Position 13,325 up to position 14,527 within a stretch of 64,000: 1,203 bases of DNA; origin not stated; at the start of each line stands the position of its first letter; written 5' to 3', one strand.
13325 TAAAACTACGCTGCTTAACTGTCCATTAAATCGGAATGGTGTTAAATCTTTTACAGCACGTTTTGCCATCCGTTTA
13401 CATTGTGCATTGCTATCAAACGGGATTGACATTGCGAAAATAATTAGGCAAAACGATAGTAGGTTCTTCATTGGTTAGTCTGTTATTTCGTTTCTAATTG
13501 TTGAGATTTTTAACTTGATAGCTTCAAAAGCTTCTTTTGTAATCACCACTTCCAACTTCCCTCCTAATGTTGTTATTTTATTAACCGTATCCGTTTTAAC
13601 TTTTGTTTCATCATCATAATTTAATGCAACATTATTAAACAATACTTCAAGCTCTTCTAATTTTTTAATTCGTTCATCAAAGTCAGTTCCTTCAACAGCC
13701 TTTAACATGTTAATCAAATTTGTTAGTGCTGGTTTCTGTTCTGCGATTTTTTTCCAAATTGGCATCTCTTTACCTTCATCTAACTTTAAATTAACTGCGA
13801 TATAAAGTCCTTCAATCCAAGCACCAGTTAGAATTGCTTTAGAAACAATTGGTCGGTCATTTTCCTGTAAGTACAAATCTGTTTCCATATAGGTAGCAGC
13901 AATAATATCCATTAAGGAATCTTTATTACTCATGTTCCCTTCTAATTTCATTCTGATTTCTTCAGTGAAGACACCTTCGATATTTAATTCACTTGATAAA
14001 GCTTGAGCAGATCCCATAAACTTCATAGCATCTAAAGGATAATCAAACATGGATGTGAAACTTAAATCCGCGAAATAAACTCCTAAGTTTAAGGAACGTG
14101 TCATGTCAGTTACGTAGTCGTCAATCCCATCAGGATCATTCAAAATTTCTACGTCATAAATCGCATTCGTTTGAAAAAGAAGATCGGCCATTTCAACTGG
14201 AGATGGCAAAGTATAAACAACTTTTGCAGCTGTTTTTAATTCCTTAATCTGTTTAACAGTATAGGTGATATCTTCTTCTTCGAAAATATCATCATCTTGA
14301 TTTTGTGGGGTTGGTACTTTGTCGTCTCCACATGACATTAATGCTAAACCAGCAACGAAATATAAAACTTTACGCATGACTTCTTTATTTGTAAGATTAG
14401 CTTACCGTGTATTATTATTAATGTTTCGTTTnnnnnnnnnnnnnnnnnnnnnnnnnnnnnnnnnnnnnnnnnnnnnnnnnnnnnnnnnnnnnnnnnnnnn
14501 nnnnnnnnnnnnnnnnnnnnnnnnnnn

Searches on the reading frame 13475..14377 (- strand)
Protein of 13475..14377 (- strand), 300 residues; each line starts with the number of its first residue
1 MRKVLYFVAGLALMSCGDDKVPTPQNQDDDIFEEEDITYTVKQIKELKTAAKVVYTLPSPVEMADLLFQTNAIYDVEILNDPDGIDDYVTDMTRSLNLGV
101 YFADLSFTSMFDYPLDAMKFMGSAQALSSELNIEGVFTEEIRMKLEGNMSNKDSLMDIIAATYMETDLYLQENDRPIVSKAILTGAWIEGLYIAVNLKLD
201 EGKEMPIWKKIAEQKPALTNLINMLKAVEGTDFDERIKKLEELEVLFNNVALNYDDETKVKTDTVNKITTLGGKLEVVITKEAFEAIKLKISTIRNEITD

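Call 95: find_encoding_contigs(protein=window:13475-14377:-, flank=10000, max_places=1)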
Protein window:13475-14377:- (300 aa): 3 contigs read that carry it; 1 place shown.
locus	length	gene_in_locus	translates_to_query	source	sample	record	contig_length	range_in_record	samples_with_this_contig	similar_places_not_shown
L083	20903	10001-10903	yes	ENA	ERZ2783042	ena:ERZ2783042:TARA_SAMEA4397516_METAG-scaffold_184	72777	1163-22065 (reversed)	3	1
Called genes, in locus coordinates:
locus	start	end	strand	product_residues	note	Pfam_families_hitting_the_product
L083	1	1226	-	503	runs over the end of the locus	PF17996:CE2_N, PF00657:Lipase_GDSL, PF13472:Lipase_GDSL_2, PF18962:Por_Secre_tail (weak)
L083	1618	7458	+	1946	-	PF11465:Receptor_2B4 (faint), PF19081:Ig_7 (faint), PF24312:Ig-like_POM152 (faint), PF26689:FIDD (faint), PF06832:BiPBP_C (faint), PF13585:CHU_C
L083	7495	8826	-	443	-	PF00206:Lyase_1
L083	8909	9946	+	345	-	PF01522:Polysacc_deac_1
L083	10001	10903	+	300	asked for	-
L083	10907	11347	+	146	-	-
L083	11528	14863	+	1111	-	PF15902:Sortilin-Vps10 (weak), PF19081:Ig_7, PF18962:Por_Secre_tail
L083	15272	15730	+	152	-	-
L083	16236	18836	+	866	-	PF18962:Por_Secre_tail (weak)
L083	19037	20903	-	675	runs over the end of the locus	PF13306:LRR_5 (faint), PF01030:Recep_L_domain (faint), PF23952:LRR_EndoS (faint), PF18962:Por_Secre_tail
